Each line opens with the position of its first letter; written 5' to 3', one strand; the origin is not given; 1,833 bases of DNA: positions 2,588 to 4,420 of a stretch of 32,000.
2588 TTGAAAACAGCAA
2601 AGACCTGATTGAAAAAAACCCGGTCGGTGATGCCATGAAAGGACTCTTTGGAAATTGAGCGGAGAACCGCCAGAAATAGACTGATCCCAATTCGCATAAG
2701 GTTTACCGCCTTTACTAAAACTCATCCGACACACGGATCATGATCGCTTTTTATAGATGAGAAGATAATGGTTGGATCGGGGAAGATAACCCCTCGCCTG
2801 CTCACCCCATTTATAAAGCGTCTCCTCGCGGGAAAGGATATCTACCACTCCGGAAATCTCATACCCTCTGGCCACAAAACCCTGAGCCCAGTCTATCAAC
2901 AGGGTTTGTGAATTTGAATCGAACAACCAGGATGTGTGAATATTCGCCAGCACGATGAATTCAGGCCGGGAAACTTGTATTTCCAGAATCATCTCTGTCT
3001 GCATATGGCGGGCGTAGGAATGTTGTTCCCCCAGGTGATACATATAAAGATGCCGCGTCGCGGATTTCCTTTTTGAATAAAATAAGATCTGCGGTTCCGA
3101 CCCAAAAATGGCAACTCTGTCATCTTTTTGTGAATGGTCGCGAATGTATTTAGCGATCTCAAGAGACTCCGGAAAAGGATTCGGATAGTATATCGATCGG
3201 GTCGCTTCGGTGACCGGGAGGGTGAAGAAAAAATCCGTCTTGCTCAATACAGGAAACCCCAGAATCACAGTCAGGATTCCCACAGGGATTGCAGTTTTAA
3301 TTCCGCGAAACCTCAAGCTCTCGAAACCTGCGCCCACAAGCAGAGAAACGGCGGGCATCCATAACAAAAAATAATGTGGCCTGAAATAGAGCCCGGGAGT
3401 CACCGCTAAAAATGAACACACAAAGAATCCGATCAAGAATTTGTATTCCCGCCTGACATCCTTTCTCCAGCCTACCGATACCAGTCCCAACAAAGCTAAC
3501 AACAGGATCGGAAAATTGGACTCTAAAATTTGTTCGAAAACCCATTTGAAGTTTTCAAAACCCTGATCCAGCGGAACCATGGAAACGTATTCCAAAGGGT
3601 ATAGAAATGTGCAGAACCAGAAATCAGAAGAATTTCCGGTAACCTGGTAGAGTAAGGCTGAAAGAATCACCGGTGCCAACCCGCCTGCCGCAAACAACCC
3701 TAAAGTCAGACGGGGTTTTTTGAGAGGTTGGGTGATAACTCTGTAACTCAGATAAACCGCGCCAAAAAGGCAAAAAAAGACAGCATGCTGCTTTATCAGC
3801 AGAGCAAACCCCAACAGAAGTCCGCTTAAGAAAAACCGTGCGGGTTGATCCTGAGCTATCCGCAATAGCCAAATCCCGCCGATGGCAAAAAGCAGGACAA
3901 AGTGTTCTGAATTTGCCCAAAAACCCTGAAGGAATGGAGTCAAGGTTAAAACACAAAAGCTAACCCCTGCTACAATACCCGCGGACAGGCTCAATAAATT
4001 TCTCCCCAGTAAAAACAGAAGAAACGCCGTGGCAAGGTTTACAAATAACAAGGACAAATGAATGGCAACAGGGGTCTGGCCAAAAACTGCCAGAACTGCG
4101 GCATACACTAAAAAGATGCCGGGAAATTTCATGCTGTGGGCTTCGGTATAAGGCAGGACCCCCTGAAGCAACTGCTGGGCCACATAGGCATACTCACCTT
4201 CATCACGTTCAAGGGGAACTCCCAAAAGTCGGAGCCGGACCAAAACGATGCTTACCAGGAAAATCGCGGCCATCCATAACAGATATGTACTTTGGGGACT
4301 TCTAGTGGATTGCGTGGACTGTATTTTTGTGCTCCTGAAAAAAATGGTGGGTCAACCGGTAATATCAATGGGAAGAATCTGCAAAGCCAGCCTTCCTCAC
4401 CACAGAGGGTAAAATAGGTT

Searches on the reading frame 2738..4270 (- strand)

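Call 77: search_protein_families(library=pfam, proteins=[window:2738-4270:-], max_evalue=0.00001)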
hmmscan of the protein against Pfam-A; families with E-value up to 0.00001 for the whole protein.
window:2738-4270:- (510 aa): 1 family
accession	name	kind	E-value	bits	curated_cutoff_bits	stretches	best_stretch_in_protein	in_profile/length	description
PF13231.12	PMT_2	-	3.7e-06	27.7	26.1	1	50-195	4-150/160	Dolichyl-phosphate-mannose-protein mannosyltransferase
